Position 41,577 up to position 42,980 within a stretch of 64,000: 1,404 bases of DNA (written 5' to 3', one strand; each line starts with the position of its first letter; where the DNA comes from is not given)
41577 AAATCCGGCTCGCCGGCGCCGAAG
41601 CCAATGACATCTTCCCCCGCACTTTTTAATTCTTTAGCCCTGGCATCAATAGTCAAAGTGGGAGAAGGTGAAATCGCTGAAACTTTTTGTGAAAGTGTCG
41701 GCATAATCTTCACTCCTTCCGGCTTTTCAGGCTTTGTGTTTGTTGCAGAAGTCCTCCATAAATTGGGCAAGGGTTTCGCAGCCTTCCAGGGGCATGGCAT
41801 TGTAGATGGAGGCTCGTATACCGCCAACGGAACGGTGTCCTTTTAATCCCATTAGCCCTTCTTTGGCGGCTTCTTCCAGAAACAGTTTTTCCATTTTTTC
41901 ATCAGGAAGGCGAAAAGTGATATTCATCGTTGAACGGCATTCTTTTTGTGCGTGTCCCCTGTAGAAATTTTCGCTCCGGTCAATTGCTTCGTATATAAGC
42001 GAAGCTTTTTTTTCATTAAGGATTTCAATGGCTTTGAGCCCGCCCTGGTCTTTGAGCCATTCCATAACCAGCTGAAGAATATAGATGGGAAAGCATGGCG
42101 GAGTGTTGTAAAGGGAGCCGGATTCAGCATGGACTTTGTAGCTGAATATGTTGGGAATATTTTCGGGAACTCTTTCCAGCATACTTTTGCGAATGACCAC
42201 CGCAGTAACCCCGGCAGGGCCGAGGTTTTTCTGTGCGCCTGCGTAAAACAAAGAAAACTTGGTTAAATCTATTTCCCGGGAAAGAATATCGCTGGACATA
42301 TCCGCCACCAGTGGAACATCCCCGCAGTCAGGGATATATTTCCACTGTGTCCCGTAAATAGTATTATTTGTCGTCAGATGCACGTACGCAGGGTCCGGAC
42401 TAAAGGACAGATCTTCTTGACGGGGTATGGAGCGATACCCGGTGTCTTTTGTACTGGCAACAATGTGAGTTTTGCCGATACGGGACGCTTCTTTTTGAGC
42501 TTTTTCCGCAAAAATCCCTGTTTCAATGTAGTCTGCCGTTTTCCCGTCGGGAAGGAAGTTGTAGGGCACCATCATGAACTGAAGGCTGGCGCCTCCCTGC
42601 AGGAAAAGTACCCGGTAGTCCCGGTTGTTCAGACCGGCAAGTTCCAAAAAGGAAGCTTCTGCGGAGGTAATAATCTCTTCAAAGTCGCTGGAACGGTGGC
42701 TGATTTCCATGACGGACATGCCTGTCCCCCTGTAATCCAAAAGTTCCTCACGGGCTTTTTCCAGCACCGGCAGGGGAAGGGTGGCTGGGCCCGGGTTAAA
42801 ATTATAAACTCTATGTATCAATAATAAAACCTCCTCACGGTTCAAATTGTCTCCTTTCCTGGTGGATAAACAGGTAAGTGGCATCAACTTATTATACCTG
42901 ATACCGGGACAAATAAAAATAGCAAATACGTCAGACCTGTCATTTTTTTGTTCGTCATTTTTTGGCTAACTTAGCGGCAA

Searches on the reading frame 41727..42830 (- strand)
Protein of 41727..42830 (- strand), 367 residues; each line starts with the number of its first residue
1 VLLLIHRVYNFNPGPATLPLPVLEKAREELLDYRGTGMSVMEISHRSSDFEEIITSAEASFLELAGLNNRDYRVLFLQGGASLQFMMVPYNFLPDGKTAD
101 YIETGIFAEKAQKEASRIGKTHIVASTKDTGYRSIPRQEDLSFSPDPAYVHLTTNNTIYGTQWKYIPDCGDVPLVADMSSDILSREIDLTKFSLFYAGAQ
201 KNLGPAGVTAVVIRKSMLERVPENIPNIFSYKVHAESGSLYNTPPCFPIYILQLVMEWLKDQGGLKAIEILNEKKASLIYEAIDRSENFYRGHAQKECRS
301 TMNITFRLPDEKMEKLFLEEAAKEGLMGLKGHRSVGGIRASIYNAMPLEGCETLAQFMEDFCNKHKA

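Call 10: find_related_loci(query=window:41727-42830:-, collection=genome_contigs, flank=10000)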
Query window:41727-42830:- (367 aa) in genome_contigs; peptide patterns used: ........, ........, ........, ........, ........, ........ (x = any residue, [..] = any of these).
598 stretches matched a pattern (row limit reached: there are more); 596 encode a relative of the query (tblastn E <= 1e-3); the best 80 are kept; 80 distinct loci.
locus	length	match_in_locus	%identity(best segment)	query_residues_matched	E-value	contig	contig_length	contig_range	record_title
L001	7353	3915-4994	70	4-364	1e-177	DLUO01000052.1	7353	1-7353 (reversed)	MAG TPA_asm: Bacillota bacterium isolate UBA9862 contig_21484, whole genome shotgun sequence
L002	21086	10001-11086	67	3-365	1e-163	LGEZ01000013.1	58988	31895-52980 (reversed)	MAG: Clostridia bacterium 41_269 MPF_scaffold_32, whole genome shotgun sequence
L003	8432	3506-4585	65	1-361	3e-161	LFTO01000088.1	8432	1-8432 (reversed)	MAG: Clostridiales bacterium DTU086 scaffold15620, whole genome shotgun sequence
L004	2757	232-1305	63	3-361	3e-163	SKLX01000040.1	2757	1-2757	MAG: Bacillota bacterium isolate CSSed162cmA_224 CSSed16-2cmA-227171, whole genome shotgun sequence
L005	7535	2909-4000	60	1-365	3e-151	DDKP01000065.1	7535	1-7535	MAG TPA_asm: Firmicutes bacterium UBA2595 UBA2595_contig_1196, whole genome shotgun sequence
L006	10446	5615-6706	60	1-365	3e-149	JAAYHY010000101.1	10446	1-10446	MAG: Bacillota bacterium isolate AS09scLD_416 247955_AS09, whole genome shotgun sequence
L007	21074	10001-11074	60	7-365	5e-148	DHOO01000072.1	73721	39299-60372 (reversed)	MAG TPA_asm: Firmicutes bacterium UBA5388 UBA5388_contig_2802, whole genome shotgun sequence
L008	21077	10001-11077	59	4-365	5e-145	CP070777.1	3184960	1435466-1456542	MAG: Candidatus Zixiibacteriota bacterium isolate bin19 chromosome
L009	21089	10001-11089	57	2-365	8e-144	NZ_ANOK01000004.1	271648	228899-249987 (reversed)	Calidifontibacillus oryziterrae strain ZYK contig3, whole genome shotgun sequence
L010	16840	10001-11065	58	8-365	2e-143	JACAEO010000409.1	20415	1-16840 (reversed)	MAG: Chloroflexota bacterium isolate L.E.CH.39_1 k119_2898513, whole genome shotgun sequence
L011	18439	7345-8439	59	2-365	2e-142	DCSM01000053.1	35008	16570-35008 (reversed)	MAG TPA_asm: Chloroflexaceae bacterium UBA1466 UBA1466_contig_943, whole genome shotgun sequence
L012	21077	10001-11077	58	7-365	1e-141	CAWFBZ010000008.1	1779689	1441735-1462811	MAG: uncultured Chloroflexia bacterium isolate MFD02416.bin.2.106 genome assembly, contig: contig_15582, whole genome sh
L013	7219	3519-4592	58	2-361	1e-141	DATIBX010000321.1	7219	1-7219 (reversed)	MAG TPA_asm: Pyrinomonadaceae bacterium isolate SMAG_U16301 k141_665806, whole genome shotgun sequence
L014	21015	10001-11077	57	5-365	5e-141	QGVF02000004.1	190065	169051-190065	MAG: Acidobacteriota bacterium isolate ZC4RG22 NODE_12_length_190065_cov_17.721267, whole genome shotgun sequence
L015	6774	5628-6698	56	8-365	1e-140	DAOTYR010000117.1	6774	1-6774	MAG TPA_asm: Chloroflexaceae bacterium isolate H28_384 k137_43637, whole genome shotgun sequence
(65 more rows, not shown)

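Call 11: search_protein_families(library=pfam, proteins=[window:41727-42830:-])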
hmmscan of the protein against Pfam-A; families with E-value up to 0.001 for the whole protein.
window:41727-42830:- (367 aa): 1 family
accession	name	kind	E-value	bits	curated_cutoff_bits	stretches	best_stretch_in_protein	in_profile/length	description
PF00266.25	Aminotran_5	-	1.2e-40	140.1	21.5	1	8-353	1-370/371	Aminotransferase class-V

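Call 17: find_homologous_proteins(query=window:41727-42830:-, max_evalue=1e-100)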
Query window:41727-42830:- (367 aa): 7730 proteins with E <= 1e-100 among 8000 candidates; the best 120 are listed.
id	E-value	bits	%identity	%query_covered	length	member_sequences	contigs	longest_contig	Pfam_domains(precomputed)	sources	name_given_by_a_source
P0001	5.8e-244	826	100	99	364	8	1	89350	PF00266.26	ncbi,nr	ncbi:MAG: 3-phosphoserine/phosphohydroxythreonine transaminase [Firmicutes bacterium]|nr:3-phosphose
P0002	5.9e-202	688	84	99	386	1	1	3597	PF00266.26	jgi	jgi:phosphoserine aminotransferase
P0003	7.8e-201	685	81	99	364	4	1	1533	PF00266.26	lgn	-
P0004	1.5e-195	667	81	99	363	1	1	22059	PF00266.26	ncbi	-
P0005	8.9e-194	661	79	99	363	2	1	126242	PF00266.26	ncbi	-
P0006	4.4e-189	646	78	99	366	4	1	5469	PF00266.26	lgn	-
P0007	3.0e-181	620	73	98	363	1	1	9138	PF00266.26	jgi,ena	-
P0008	5.6e-180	616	74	98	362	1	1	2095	PF00266.26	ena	-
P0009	5.5e-172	590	71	99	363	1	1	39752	PF00266.26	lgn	-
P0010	3.8e-171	587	71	98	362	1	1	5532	PF00266.26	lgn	-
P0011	8.2e-171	586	71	98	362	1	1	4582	PF00266.26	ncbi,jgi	jgi:phosphoserine aminotransferase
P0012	3.8e-169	580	69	98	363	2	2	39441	PF00266.26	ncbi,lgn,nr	ncbi:MAG: 3-phosphoserine/phosphohydroxythreonine transaminase [Dethiobacter sp.]|nr:MAG: 3-phosphos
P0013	2.2e-168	578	69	98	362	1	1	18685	PF00266.26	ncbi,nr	ncbi:MAG: 3-phosphoserine/phosphohydroxythreonine transaminase [Bacillota bacterium]|nr:3-phosphoser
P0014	8.1e-168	576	69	99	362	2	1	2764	PF00266.26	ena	-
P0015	1.5e-167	575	70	98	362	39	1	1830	PF00266.26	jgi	jgi:phosphoserine aminotransferase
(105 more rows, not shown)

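Call 19: find_encoding_contigs(protein=P0002, flank=10000, max_places=2)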
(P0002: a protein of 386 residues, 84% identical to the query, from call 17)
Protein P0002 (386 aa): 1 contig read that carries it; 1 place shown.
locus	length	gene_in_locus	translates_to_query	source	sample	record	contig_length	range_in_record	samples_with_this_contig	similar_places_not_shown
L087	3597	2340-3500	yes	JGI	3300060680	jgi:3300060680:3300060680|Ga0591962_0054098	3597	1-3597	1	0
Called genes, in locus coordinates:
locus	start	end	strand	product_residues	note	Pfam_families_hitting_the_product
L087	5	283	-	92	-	-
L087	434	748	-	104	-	-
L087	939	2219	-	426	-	PF05762:VWA_CoxE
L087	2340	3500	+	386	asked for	PF00266:Aminotran_5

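Call 20: find_encoding_contigs(protein=P0004, flank=10000, max_places=2)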
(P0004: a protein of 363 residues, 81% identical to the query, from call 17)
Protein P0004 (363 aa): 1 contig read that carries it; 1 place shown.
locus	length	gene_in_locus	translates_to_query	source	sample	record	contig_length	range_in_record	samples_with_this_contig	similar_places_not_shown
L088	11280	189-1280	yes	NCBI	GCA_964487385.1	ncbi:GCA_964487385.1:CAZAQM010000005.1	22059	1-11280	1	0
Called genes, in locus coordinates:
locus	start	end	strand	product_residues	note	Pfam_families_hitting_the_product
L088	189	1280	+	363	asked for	PF00266:Aminotran_5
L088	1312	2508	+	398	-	PF00155:Aminotran_1_2, PF01041:DegT_DnrJ_EryC1 (weak)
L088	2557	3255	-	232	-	PF04055:Radical_SAM, PF13353:Fer4_12 (weak)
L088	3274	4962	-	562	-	PF10150:RNase_E_G, PF20833:RNase_E_G_Thio (weak), PF01938:TRAM (weak)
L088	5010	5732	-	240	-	PF10105:DUF2344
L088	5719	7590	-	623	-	PF19864:Radical_SAM_N2, PF04055:Radical_SAM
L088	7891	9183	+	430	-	PF00171:Aldedh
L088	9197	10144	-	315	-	PF13398:Peptidase_M50B (weak), PF02163:Peptidase_M50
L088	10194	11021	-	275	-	PF01551:Peptidase_M23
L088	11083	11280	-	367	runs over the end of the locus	PF01098:FTSW_RODA_SPOVE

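Call 21: find_encoding_contigs(protein=P0005, flank=10000, max_places=2)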
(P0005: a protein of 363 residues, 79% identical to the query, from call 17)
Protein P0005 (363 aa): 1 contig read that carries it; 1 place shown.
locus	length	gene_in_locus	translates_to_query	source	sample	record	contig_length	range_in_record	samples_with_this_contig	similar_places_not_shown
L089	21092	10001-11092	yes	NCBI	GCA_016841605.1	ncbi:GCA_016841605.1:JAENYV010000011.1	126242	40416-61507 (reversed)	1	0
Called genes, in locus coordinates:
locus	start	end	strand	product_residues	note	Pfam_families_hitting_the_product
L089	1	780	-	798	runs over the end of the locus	PF22148:Fervidolysin_NPro-like (weak), PF00082:Peptidase_S8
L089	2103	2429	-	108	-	PF00085:Thioredoxin, PF00578:AhpC-TSA (weak), PF13098:Thioredoxin_2, PF13905:Thioredoxin_8, PF13192:Thioredoxin_3 (weak)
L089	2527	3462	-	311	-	PF01134:GIDA (faint), PF07992:Pyr_redox_2, PF13738:Pyr_redox_3, PF00070:Pyr_redox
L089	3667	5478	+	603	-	PF02878:PGM_PMM_I, PF02879:PGM_PMM_II, PF02880:PGM_PMM_III, PF00408:PGM_PMM_IV (faint)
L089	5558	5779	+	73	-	PF01106:NifU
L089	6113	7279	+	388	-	PF22025:ThiI_fer, PF02926:THUMP, PF02568:ThiI, PF06508:QueC (faint)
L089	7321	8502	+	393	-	PF00266:Aminotran_5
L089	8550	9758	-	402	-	PF05762:VWA_CoxE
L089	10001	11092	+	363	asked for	PF00266:Aminotran_5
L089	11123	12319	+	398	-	PF00155:Aminotran_1_2, PF01041:DegT_DnrJ_EryC1, PF01053:Cys_Met_Meta_PP (weak)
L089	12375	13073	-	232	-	PF13353:Fer4_12, PF04055:Radical_SAM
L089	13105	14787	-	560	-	PF10150:RNase_E_G, PF20833:RNase_E_G_Thio (weak), PF01938:TRAM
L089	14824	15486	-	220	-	PF10105:DUF2344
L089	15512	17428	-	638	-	PF19864:Radical_SAM_N2, PF04055:Radical_SAM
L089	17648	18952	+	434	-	PF00171:Aldedh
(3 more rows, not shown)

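Call 22: find_encoding_contigs(protein=P0006, flank=10000, max_places=2)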
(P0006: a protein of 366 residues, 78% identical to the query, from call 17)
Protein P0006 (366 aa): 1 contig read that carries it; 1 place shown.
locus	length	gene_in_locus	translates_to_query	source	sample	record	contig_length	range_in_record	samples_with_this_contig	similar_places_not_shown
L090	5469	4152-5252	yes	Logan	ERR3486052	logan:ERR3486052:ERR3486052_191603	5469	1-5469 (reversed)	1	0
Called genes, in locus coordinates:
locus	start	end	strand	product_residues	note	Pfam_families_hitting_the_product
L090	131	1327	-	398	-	PF05762:VWA_CoxE (weak)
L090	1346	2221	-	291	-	PF00004:AAA, PF07724:AAA_2 (weak), PF07728:AAA_5, PF13401:AAA_22 (weak)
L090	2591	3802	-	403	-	PF05762:VWA_CoxE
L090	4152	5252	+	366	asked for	PF00266:Aminotran_5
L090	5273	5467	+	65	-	?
